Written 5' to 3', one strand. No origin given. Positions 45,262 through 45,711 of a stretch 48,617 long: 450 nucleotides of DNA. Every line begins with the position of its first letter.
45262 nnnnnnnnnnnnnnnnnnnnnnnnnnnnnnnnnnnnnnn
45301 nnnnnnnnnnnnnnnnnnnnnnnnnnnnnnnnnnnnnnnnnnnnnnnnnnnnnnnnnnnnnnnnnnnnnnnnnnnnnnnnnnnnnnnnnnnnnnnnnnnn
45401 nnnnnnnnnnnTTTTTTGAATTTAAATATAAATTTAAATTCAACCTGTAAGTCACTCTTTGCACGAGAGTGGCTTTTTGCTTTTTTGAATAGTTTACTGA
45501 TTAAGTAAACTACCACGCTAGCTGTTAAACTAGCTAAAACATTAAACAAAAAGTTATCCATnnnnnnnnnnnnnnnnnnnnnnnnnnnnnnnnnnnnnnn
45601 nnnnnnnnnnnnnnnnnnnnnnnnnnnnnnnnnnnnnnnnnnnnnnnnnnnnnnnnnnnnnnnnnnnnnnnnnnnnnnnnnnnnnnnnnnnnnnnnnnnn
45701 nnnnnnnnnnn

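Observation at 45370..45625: hok-like type I toxin-antitoxin locus: 50-aa membrane peptide, sequestered ribosome-binding site, 15-nt 5-prime/3-prime complementarity and an antisense terminator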

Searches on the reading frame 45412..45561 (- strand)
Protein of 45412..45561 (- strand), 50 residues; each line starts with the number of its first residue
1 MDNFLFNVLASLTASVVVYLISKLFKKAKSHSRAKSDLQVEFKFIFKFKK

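Call 8: search_protein_families(library=pfam, proteins=[window:45412-45561:-], max_evalue=0.1)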
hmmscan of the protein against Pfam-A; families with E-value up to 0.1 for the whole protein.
seq(50 aa): 0 families

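Call 16: search_dna_similar(query=window:45412-45561:-, collection=phages, mode=protein, max_evalue=0.01, max_rows=60, rows=spread)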
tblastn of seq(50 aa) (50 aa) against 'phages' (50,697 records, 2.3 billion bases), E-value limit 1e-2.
Records with a match: 44; places in all: 56; records where one place covers at least 80% of the query: 39.
Best place of each record, by identity: 60-80% 5; <60% 39.
By first word of the organism name: Clostridium 30; Clostridioides 14.
By host as written in the record: Clostridium difficile 18; - 8; Clostridium difficile strain CD105HE1 ribotype 076 4; Clostridioides difficile 4; Clostridioides difficile CD1801 1; Clostridioides difficile ST632 1; Clostridioides difficile LCUS 0508 1; Clostridioides difficile CD08011 1; and 6 more.
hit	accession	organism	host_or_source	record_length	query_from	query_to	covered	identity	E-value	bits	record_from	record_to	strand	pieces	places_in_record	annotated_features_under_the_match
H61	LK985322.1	Clostridium phage phiCDHM19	-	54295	1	42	84%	64.3%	3e-7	49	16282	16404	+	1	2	none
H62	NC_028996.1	Clostridium phage phiCDHM19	-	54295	1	42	84%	64.3%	3e-7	49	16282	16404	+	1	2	none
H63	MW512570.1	Clostridioides phage CD1801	Clostridioides difficile CD1801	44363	1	42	84%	64.3%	3e-7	49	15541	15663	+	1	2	none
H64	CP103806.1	Clostridioides phage Hain-Saunders-2022a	Clostridioides difficile ST632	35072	1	50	100%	52.0%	1e-8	53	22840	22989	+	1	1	hypothetical protein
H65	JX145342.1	Clostridium phage phiMMP04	Clostridium difficile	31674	1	47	94%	53.2%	1e-8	54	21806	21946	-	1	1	hypothetical protein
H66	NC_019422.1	Clostridium phage phiMMP04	Clostridium difficile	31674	1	47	94%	53.2%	1e-8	54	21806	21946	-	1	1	hypothetical protein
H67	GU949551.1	Clostridium phage phiCD6356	Clostridium difficile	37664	1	47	94%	51.1%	2e-8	52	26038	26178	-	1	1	hypothetical protein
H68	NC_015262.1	Clostridium phage phiCD6356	Clostridium difficile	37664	1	47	94%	51.1%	2e-8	52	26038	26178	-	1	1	hypothetical protein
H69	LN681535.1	Clostridium phage phiCD111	Clostridium difficile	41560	1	47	94%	51.1%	2e-8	52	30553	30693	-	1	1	conserved protein of unknown function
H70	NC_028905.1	Clostridium phage phiCD111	Clostridium difficile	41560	1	47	94%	51.1%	2e-8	52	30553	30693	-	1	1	hypothetical protein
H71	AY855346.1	Clostridium phage phi CD119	-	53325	1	50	100%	48.0%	4e-4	41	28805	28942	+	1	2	none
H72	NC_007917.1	Clostridium phage phi CD119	Clostridium difficile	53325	1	50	100%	48.0%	4e-4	41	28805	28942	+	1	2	none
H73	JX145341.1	Clostridium phage phiMMP02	Clostridium difficile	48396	1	50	100%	48.0%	4e-4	41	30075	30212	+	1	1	hypothetical protein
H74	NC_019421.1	Clostridium phage phiMMP02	Clostridium difficile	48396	1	50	100%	48.0%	4e-4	41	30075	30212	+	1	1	hypothetical protein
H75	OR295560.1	Clostridioides phage phiCD508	Clostridioides difficile LCUS 0508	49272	1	50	100%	48.0%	4e-4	41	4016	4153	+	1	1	hypothetical protein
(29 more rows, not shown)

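Call 19: find_homologous_proteins(query=window:45412-45561:-, max_evalue=0.01)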
Query seq(50 aa) (50 aa): 16 proteins with E <= 0.01 among 16 candidates.
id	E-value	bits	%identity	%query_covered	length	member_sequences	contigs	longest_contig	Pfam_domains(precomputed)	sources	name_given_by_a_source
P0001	3.1e-21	90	98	100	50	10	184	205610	-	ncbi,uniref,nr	ncbi:hypothetical protein AB2V88_12105 [Clostridioides difficile]|uniref:type I toxin-antitoxin syst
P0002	1.4e-20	88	96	100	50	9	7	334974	-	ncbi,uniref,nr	ncbi:TPA: type I toxin-antitoxin system toxin [Clostridioides difficile]|uniref:type I toxin-antitox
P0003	2.6e-19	84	98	82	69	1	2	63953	-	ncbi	-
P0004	2.6e-17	78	92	98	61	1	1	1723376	-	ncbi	-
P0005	2.9e-17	78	84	82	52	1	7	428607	-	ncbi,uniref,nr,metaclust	ncbi:type I toxin-antitoxin system toxin [Clostridioides difficile]|uniref:type I toxin-antitoxin sy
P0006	7.4e-17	77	90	100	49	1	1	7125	-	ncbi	ncbi:MAG: type I toxin-antitoxin system toxin [Clostridioides difficile]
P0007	7.3e-15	70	76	100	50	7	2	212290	-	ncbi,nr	ncbi:TPA: hypothetical protein KPG67_001347 [Clostridioides difficile]|nr:hypothetical protein [Clos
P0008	1.2e-14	70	81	100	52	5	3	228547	-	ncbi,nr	ncbi:TPA: hypothetical protein ACKOLD_003655 [Clostridioides difficile]|nr:hypothetical protein [Clo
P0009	1.8e-14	69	74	82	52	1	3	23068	-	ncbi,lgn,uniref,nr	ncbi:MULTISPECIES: hypothetical protein [unclassified Clostridioides]|uniref:hypothetical protein n=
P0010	9.3e-14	67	97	76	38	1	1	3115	-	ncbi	ncbi:type I toxin-antitoxin system toxin, partial [Clostridioides difficile]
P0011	2.1e-11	60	76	90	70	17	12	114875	-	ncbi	ncbi:hypothetical protein, partial [Clostridioides difficile]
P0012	1.2e-10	58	60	90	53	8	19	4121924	-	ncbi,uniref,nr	ncbi:TPA: hypothetical protein ACKOQA_001355 [Clostridioides difficile]|uniref:type I toxin-antitoxi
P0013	8.5e-10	55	64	100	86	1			-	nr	nr:hypothetical protein [Clostridioides difficile]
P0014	1.8e-8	51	94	62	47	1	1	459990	-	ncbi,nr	ncbi:MAG: hypothetical protein KH419_00910 [Clostridioides difficile]|nr:hypothetical protein [Clost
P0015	1.3e-7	48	93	60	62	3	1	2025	-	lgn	-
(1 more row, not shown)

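Call 21: search_protein_families(library=ncbifam, proteins=[window:45412-45561:-], max_evalue=1)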
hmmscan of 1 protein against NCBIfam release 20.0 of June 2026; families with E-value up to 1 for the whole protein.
seq(50 aa): 2 families
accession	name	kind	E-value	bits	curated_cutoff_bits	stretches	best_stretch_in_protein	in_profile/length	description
NF047374.1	CD_typeI_toxin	equivalog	2.8e-20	72.5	60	1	1-50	1-51/51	type I toxin-antitoxin system toxin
NF002780.0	PRK02898.1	equivalog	0.14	12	84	1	3-35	69-101/104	energy-coupling factor ABC transporter substrate-binding protein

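Call 22: search_protein_families(library=phrogs, proteins=[window:45412-45561:-], max_evalue=1)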
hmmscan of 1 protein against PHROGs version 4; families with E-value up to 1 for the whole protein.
seq(50 aa): 1 family
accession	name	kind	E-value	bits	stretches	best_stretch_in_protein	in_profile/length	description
phrog_738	-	unknown function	1.3e-25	90.5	1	1-50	1-52/52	-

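Call 25: find_related_loci(query=A1, collection=genome_contigs, flank=600)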
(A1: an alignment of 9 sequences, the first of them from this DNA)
Query A1 (50 aa) in genome_contigs; peptide patterns used: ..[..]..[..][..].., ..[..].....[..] (x = any residue, [..] = any of these).
134 stretches matched a pattern; 5 encode a relative of the query (tblastn E <= 1e-3); 5 distinct loci.
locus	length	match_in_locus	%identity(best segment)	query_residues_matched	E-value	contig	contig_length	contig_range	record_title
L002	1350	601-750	96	1-50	5e-28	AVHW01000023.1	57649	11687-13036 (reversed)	Clostridioides difficile CD160 gcdCD160.contig.23, whole genome shotgun sequence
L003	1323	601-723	90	1-41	1e-21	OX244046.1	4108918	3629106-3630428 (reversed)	Clostridioides difficile genome assembly, chromosome: 1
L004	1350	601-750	72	1-50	8e-20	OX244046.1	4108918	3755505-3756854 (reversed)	Clostridioides difficile genome assembly, chromosome: 1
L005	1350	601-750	70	1-50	1e-19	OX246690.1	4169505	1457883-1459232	Clostridioides difficile genome assembly, chromosome: 1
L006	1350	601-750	70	1-50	1e-19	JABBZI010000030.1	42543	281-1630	Clostridioides difficile strain HC132 NODE_30_length_42543_cov_21.6614, whole genome shotgun sequence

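Call 26: find_related_loci(query=A1, collection=viral_contigs, flank=600)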
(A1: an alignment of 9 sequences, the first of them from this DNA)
Query A1 (50 aa) in viral_contigs; peptide patterns used: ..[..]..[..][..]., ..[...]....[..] (x = any residue, [..] = any of these).
76 stretches matched a pattern; 45 encode a relative of the query (tblastn E <= 1e-3); 45 distinct loci.
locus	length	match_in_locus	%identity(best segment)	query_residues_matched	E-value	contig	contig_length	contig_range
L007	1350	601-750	100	1-50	4e-28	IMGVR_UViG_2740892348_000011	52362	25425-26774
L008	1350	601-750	98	1-50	9e-28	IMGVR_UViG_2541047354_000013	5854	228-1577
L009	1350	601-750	98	1-50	1e-27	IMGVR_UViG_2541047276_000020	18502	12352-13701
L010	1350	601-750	98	1-50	1e-27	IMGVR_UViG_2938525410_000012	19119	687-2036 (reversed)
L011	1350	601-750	98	1-50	1e-27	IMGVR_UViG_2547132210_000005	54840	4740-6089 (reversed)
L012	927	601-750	98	1-50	9e-28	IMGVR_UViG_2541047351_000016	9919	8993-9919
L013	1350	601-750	98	1-50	1e-27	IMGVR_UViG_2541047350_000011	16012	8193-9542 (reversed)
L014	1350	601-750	98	1-50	1e-27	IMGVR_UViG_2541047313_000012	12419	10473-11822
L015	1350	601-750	98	1-50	1e-27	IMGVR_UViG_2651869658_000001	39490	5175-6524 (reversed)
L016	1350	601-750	98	1-50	1e-27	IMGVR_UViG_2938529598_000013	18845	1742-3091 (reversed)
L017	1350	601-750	98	1-50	1e-27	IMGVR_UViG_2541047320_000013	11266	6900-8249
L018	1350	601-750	98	1-50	1e-27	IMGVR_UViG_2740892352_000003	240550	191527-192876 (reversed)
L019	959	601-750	98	1-50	9e-28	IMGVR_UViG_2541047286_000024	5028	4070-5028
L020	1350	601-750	98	1-50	1e-27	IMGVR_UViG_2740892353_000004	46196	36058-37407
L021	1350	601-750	98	1-50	4e-27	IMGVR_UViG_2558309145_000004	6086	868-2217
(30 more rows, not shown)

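Call 48: get_annotated_region(hit=H71, flank=350)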
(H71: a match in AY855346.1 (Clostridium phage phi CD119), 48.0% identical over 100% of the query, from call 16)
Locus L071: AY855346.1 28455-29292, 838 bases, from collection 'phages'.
description: Clostridium phage phi CD119, complete genome.
organism: Clostridium phage phi CD119 (NCBI taxid 2883936)
taxonomy: Viruses; Duplodnaviria; Heunggongvirae; Uroviricota; Caudoviricetes; Lubbockvirus; Lubbockvirus CD119
host: -; source: -; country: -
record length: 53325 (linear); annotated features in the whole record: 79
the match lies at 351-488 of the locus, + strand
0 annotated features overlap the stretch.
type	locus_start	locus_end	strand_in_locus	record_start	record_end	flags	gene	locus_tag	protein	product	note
